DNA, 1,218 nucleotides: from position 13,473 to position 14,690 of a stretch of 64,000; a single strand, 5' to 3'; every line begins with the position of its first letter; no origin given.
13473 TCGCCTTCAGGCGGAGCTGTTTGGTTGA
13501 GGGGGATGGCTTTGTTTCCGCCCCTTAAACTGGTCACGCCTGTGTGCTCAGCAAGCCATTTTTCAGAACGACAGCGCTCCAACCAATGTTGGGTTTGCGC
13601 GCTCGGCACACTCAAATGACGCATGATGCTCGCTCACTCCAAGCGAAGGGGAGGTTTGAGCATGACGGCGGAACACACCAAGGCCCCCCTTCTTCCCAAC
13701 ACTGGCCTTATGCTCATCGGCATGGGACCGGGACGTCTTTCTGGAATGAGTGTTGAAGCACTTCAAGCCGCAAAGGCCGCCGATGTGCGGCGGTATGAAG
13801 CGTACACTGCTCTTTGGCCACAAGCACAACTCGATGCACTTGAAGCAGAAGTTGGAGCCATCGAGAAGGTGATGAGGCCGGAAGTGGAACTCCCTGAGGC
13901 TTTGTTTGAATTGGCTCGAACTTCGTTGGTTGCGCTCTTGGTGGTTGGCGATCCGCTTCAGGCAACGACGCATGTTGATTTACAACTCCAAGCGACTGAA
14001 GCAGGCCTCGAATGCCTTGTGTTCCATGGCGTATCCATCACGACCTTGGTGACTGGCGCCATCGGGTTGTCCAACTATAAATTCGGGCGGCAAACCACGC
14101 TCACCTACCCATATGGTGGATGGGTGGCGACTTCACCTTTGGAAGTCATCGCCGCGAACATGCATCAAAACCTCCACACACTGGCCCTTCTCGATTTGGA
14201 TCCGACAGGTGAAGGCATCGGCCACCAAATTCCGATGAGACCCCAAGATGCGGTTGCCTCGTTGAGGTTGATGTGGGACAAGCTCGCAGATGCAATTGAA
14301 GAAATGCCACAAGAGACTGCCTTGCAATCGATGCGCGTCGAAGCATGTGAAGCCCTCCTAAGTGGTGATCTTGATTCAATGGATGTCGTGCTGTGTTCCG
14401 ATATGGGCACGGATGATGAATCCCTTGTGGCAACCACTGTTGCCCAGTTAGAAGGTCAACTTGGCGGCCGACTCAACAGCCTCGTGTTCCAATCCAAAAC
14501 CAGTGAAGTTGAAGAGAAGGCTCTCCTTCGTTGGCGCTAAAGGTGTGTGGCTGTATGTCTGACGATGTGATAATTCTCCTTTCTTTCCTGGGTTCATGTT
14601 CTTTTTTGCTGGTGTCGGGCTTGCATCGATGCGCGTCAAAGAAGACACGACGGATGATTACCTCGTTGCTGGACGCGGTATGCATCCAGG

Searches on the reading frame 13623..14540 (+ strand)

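Call 51: search_protein_families(library=ncbifam, proteins=[window:13623-14540:+], max_evalue=0.001)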
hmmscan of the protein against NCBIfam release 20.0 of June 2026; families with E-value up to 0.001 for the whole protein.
window:13623-14540:+ (305 aa): 3 families
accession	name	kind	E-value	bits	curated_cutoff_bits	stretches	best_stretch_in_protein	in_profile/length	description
TIGR00522.1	dph5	equivalog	3.1e-38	131.6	114.3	1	29-301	2-251/258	diphthine synthase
NF012022.0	PRK15478.1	equivalog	0.00018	21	425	1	29-110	2-80/241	precorrin-3B C(17)-methyltransferase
TIGR01466.1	cobJ_cbiH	equivalog_domain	0.00022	20.9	246.35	0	29-111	1-80/239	precorrin-3B C(17)-methyltransferase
